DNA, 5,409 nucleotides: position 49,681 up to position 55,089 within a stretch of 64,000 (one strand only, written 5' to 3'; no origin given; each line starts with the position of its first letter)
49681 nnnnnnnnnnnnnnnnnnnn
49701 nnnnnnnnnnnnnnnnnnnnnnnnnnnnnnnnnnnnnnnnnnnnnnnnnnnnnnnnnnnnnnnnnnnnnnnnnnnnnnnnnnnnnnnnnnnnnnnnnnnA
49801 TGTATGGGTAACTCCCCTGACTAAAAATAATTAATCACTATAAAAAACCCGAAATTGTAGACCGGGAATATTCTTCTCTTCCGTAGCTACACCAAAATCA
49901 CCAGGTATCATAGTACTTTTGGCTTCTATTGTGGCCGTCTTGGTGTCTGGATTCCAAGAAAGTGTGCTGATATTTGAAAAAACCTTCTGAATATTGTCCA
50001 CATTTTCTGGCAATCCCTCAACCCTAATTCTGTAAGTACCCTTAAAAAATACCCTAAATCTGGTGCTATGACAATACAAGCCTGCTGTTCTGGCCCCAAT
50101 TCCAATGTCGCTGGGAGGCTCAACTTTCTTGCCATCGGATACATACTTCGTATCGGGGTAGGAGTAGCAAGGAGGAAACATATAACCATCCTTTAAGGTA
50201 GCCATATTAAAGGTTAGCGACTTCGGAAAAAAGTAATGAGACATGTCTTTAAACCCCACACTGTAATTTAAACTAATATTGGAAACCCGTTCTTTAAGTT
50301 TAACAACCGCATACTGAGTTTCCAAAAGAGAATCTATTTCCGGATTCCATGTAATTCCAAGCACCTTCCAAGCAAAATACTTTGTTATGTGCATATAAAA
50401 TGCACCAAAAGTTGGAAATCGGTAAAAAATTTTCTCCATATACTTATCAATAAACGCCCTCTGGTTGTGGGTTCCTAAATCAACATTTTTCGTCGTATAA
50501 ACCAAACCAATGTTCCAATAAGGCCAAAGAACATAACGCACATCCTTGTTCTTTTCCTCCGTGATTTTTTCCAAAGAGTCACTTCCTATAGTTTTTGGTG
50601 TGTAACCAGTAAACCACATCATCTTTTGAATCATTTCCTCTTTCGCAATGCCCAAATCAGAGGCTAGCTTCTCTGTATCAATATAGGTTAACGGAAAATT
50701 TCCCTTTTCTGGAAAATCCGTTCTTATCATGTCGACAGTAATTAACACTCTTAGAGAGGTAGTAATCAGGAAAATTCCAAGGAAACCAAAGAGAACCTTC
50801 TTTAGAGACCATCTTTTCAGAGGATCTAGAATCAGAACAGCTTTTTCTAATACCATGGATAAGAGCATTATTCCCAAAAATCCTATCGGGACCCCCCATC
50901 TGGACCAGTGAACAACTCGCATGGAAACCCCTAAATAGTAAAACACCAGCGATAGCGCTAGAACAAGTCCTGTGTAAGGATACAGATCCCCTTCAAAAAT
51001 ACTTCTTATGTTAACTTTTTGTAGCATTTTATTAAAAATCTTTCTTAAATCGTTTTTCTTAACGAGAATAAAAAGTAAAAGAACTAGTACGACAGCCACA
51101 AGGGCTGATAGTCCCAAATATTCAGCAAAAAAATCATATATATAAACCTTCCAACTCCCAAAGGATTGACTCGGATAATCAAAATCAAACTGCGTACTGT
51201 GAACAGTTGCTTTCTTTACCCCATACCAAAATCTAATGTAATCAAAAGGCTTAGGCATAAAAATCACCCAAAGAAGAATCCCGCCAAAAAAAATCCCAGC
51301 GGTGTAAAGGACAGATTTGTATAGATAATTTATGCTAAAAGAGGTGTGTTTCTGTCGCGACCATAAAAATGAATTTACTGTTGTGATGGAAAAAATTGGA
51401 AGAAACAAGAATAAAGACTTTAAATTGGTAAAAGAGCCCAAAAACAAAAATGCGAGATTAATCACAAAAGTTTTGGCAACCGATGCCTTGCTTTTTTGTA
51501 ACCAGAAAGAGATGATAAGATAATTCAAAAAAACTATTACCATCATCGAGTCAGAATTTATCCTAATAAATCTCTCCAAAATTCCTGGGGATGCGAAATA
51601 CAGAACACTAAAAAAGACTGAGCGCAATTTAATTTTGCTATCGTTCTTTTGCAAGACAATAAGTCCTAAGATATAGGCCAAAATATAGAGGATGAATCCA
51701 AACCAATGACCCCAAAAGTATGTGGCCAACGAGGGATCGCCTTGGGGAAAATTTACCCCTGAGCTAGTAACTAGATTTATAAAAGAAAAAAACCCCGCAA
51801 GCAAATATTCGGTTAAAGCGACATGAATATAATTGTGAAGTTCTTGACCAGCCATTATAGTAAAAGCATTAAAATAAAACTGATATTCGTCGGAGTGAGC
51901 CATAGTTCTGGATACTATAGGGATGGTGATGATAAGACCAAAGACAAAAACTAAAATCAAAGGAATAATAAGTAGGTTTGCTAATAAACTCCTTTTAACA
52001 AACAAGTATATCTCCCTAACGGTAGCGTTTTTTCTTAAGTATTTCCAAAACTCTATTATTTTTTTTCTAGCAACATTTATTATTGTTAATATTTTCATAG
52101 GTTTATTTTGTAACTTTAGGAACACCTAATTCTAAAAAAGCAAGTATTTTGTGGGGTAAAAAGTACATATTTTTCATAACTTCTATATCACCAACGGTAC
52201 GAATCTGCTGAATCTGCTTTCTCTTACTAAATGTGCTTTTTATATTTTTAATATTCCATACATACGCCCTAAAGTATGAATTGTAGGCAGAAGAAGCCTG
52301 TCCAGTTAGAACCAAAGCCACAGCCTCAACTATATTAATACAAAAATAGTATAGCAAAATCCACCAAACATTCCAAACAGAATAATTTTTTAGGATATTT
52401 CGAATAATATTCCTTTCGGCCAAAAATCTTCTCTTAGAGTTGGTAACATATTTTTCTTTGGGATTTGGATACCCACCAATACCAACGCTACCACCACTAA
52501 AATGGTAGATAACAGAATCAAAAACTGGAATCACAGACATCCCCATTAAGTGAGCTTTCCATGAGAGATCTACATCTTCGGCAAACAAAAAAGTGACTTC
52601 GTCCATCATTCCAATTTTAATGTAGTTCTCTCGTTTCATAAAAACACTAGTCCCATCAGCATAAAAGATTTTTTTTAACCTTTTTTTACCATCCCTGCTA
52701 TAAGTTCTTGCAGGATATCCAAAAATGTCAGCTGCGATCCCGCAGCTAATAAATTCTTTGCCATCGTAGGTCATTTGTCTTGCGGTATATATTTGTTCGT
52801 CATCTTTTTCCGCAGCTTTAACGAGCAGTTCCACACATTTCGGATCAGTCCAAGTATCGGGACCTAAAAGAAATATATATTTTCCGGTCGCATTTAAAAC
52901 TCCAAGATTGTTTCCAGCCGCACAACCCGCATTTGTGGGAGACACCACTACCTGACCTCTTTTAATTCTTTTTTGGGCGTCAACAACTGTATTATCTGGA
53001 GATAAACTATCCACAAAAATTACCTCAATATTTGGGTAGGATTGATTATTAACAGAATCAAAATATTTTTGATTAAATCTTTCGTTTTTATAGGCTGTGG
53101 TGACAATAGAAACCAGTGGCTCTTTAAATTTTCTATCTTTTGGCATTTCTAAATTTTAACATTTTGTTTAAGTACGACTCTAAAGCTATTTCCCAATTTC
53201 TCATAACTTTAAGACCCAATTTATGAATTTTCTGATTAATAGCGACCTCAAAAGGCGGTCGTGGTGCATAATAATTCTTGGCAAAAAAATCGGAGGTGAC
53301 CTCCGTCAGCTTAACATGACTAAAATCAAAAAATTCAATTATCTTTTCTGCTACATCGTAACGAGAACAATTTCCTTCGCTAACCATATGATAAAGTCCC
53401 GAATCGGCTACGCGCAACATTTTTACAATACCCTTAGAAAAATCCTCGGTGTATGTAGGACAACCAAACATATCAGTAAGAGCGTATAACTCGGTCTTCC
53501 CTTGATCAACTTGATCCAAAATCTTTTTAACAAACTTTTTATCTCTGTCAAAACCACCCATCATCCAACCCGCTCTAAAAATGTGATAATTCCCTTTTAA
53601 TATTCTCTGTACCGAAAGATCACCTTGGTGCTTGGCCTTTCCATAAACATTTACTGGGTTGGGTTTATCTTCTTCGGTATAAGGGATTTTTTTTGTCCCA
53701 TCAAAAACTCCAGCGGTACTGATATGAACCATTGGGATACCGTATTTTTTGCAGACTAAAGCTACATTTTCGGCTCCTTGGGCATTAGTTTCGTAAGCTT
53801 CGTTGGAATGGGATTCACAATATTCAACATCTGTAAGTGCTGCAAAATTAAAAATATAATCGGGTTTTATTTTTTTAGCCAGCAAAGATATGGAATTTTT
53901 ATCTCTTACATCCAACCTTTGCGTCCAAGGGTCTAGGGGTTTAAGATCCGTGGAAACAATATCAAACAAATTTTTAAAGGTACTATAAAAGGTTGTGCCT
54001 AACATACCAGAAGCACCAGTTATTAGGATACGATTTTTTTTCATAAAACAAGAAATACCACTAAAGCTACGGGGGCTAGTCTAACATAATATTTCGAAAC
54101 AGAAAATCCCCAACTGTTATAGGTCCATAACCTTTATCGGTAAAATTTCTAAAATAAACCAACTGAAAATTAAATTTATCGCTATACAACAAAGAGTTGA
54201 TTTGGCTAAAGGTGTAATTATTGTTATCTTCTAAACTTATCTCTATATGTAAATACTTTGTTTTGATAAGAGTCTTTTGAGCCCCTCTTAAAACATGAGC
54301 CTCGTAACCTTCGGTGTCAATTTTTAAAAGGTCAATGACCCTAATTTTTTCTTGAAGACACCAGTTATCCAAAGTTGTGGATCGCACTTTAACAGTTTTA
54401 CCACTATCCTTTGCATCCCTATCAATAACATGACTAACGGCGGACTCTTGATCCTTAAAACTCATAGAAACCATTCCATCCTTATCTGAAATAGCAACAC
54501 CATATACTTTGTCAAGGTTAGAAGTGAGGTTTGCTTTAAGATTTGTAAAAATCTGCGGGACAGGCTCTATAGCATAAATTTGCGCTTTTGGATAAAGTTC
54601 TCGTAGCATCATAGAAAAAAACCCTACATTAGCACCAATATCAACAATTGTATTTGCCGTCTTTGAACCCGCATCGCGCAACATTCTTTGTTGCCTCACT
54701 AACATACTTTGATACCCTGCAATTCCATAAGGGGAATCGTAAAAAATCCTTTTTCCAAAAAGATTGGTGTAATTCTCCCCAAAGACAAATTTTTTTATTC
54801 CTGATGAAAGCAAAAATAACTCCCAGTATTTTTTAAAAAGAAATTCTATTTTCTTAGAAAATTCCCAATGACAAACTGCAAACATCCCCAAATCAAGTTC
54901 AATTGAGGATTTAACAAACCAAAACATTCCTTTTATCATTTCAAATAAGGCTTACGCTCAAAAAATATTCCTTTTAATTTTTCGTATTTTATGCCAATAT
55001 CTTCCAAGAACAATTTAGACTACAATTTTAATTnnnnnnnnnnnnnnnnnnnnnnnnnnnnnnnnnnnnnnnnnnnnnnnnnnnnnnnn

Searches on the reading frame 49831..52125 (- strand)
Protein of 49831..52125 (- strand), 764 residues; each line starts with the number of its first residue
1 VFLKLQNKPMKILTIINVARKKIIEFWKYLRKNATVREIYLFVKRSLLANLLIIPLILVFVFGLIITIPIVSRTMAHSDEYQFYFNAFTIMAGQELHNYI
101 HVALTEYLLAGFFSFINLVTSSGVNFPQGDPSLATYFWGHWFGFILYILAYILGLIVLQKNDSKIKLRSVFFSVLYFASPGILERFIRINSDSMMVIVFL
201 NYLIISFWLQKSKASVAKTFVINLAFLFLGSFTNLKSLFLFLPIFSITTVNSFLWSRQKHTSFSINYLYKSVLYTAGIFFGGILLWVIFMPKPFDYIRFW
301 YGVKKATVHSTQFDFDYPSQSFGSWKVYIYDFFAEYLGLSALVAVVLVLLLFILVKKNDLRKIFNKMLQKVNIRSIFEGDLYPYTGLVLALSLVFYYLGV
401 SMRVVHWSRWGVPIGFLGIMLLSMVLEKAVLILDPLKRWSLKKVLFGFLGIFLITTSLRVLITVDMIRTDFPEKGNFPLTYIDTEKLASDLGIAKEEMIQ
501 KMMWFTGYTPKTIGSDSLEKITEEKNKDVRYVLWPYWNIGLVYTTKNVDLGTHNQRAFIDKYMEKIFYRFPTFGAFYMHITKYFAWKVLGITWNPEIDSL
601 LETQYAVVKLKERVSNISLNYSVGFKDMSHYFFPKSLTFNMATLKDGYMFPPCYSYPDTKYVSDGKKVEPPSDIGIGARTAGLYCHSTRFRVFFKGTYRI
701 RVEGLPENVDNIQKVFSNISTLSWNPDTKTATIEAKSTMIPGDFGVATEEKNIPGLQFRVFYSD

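Call 4: search_protein_families(library=pfam, proteins=[window:49831-52125:-], max_evalue=0.1)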
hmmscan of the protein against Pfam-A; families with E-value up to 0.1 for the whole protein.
window:49831-52125:- (764 aa): 0 families

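Call 5: search_protein_families(library=ncbifam, proteins=[window:49831-52125:-], max_evalue=0.1)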
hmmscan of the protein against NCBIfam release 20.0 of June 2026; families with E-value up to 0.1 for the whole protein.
window:49831-52125:- (764 aa): 0 families

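Call 55: search_solved_structures(query=A6, max_evalue=10)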
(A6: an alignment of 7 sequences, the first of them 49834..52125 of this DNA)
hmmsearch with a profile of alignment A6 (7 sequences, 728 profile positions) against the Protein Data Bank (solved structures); distinct sequences matched with E-value up to 10: 0.

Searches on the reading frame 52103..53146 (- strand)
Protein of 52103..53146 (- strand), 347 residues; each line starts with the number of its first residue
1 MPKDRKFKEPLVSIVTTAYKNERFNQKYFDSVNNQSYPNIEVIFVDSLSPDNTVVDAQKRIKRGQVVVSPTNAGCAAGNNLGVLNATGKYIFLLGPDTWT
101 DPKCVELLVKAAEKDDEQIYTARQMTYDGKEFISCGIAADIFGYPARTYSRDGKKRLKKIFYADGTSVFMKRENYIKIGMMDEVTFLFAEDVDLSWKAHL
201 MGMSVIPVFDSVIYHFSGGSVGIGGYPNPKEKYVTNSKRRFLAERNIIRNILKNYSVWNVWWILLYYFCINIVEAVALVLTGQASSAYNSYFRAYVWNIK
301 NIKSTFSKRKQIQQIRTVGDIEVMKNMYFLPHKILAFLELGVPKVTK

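Call 4: search_protein_families(library=pfam, proteins=[window:52103-53146:-], max_evalue=0.1)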
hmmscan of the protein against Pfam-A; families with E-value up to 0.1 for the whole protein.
window:52103-53146:- (347 aa): 4 families
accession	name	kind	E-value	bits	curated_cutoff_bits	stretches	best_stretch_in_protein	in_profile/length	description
PF00535.33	Glycos_transf_2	-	6.3e-23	82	23.3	1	13-176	1-165/168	Glycosyl transferase family 2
PF10111.15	Glyco_tranf_2_2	-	1.2e-05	25.4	27.3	1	32-114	20-109/276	Glycosyltransferase like family 2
PF13641.12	Glyco_tranf_2_3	-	8.6e-05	23.1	27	1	12-218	3-214/230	Glycosyltransferase like family 2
PF20394.4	DUF6688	-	0.0089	16.2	26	1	246-285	186-224/248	DUF6688 N-terminal domain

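Call 37: search_protein_families(library=ncbifam, proteins=[window:52103-53146:-], max_evalue=0.00001)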
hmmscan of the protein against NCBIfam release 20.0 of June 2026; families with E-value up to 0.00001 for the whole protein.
window:52103-53146:- (347 aa): 10 families
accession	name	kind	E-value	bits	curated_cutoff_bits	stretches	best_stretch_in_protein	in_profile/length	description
NF047683.1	TeichurnBiosyTuaG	equivalog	9.4e-14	51.6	400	1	8-122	4-122/252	teichuronic acid biosynthesis protein TuaG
TIGR04283.1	glyco_like_mftF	equivalog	6.5e-13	48.8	182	1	12-202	1-173/221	TIGR04283 family arsenosugar biosynthesis glycosyltransferase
TIGR03937.1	PgaC_IcaA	equivalog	1.2e-12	47.5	422.3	1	8-205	43-240/407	poly-beta-1,6-N-acetyl-D-glucosamine synthase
NF007482.0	PRK10073.1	equivalog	1.2e-11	44.2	423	1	9-121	5-119/334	glycosyltransferase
NF041875.1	EPS_EpsD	equivalog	3.1e-10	40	370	1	12-217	1-208/325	exopolysaccharide biosynthesis glycosyltransferase EpsD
TIGR01556.1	rhamnosyltran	subfamily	1.7e-09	37.3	200.55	1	39-279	21-261/281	rhamnosyltransferase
NF041394.1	GtaseAglG_Halo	equivalog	8e-07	28.6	440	1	12-117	3-112/304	glucosyl-dolichyl phosphate glucuronosyltransferase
TIGR03965.1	mycofact_glyco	equivalog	9.4e-07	28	280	0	10-103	74-170/467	mycofactocin biosynthesis glycosyltransferase MftF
NF050050.1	ProtGlycPglI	equivalog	2.1e-06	27.4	500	1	10-122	2-118/306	GalNAc(5)-diNAcBac-PP-undecaprenol beta-1,3-glucosyltransferase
TIGR03111.1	glyc2_xrt_Gpos1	hypoth_equivalog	2.1e-06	26.8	363.95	1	8-117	47-161/439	TIGR03111 family XrtG-associated glycosyltransferase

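Call 38: search_solved_structures(query=window:52103-53146:-, max_evalue=0.001)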
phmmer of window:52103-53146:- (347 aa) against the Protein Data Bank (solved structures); distinct sequences matched with E-value up to 0.001: 10.
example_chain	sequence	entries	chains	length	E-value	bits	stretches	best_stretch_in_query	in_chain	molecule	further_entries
5hea_A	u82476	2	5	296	1.3e-10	44.6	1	10-116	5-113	Putative glycosyltransferase (GalT1)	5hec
6p61_A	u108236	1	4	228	1.3e-07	34.8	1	8-111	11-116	Glycosyltransferase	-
8vh7_A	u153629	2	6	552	6.2e-07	32.6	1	3-106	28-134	Heparosan synthase B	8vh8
8viw_A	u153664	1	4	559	6.3e-07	32.6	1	3-106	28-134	Heparosan synthase B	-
2z87_A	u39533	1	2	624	8.1e-06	28.9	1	8-123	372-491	Chondroitin synthase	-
2z86_A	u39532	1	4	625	8.2e-06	28.9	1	8-123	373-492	Chondroitin synthase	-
3bcv_A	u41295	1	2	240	2.3e-05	27.5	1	10-115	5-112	Putative glycosyltransferase protein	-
9omm_A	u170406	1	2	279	0.00016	24.6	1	12-117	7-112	Glycosyltransferase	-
9omh_A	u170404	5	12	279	0.00016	24.6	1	12-117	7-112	Glycosyltransferase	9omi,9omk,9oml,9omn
9omj_A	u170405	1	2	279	0.0002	24.4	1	12-115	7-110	Glycosyltransferase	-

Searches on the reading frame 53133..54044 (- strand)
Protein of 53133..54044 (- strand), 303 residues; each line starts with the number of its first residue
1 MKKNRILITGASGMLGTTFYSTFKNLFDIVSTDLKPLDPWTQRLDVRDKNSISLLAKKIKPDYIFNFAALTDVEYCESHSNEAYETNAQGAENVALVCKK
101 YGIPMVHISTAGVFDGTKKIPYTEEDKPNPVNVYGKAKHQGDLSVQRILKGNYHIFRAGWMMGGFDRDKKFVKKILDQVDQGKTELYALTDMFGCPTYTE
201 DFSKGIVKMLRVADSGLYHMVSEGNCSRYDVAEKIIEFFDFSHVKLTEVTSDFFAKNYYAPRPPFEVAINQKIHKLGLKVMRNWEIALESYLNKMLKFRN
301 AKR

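Call 4: search_protein_families(library=pfam, proteins=[window:53133-54044:-], max_evalue=0.1)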
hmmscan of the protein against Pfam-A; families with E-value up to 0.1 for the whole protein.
window:53133-54044:- (303 aa): 6 families
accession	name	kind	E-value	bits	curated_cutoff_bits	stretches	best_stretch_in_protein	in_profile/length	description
PF04321.23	RmlD_sub_bind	-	9.3e-65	219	27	1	5-295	2-285/287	RmlD substrate binding domain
PF01370.27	Epimerase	-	1.4e-22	80.8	20.9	1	6-211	1-226/240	NAD dependent epimerase/dehydratase family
PF16363.11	GDP_Man_Dehyd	-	4.2e-15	56.5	27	1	43-213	58-240/332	GDP-mannose 4,6 dehydratase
PF02719.21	Polysacc_synt_2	-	1.1e-11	44.9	20.2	1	45-147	62-151/293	Polysaccharide biosynthesis protein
PF01073.25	3Beta_HSD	-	1e-05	25.2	22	1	9-158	3-167/280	3-beta hydroxysteroid dehydrogenase/isomerase family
PF07993.18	NAD_binding_4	-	1.6e-05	24.7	20.1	1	62-159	90-205/258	Male sterility protein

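Call 37: search_protein_families(library=ncbifam, proteins=[window:53133-54044:-], max_evalue=0.00001)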
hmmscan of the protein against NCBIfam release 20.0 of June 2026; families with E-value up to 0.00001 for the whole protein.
window:53133-54044:- (303 aa): 9 families
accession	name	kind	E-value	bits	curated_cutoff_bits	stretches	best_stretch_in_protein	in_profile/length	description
TIGR01214.1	rmlD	equivalog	3.5e-67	226.5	224.05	1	5-295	1-285/285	dTDP-4-dehydrorhamnose reductase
NF007440.0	PRK09987.1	equivalog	5.9e-32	111.2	308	1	5-296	2-294/299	dTDP-4-dehydrorhamnose reductase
TIGR01181.1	dTDP_gluc_dehyt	equivalog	9.4e-13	47.9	365.1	1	43-249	56-271/321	dTDP-glucose 4,6-dehydratase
TIGR01179.1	galE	equivalog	1.5e-12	47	262.3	1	43-140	53-151/332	UDP-glucose 4-epimerase GalE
TIGR02197.1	heptose_epim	equivalog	7.3e-10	38.5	274.6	1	6-150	1-155/316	ADP-glyceromanno-heptose 6-epimerase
TIGR04180.1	EDH_00030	hypoth_equivalog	5e-09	35.6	475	1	45-236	57-253/297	NAD-dependent 4,6-dehydratase LegB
TIGR03589.1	PseB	equivalog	8.4e-07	28.2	407.75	0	45-110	61-125/324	UDP-N-acetylglucosamine 4,6-dehydratase (inverting)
TIGR02622.1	CDP_4_6_dhtase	equivalog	1.5e-06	27.6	278.45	1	22-146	40-166/352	CDP-glucose 4,6-dehydratase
TIGR04130.1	FnlA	equivalog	7.4e-06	25.1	730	0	45-95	60-108/337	UDP-N-acetylglucosamine 4,6-dehydratase/5-epimerase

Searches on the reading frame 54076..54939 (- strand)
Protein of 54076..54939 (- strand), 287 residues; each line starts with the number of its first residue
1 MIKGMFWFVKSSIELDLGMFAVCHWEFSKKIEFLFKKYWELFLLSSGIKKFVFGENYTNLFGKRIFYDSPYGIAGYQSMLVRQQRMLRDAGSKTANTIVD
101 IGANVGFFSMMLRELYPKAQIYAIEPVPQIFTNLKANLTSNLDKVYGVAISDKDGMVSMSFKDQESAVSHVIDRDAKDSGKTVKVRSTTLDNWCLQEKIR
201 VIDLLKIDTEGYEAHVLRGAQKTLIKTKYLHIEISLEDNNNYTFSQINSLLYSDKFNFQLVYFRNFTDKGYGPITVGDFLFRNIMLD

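Call 4: search_protein_families(library=pfam, proteins=[window:54076-54939:-], max_evalue=0.1)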
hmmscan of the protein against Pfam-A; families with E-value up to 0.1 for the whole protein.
window:54076-54939:- (287 aa): 5 families
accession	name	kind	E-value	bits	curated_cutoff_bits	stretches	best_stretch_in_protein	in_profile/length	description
PF05050.19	Methyltransf_21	-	6e-22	79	22.7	1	100-254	1-167/173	Methyltransferase FkbM domain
PF05575.17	V_cholerae_RfbT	-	6.3e-06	26.1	27.9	1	93-228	78-218/286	Vibrio cholerae RfbT protein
PF02475.24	TRM5-TYW2_MTfase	-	0.00047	20.6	28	1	85-141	27-83/164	TRM5/TYW2 methyltransferase domain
PF05175.20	MTS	-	0.041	14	23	1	93-146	30-83/170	Methyltransferase small domain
PF08923.16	MAPKK1_Int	-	0.048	13.9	25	1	136-170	8-41/119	Mitogen-activated protein kinase kinase 1 interacting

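Call 37: search_protein_families(library=ncbifam, proteins=[window:54076-54939:-], max_evalue=0.00001)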
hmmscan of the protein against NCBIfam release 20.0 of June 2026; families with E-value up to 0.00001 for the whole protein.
window:54076-54939:- (287 aa): 1 family
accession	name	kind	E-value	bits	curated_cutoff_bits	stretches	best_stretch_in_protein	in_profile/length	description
TIGR01444.1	fkbM_fam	subfamily_domain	3.4e-32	111.9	37.7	1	97-234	1-142/143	FkbM family methyltransferase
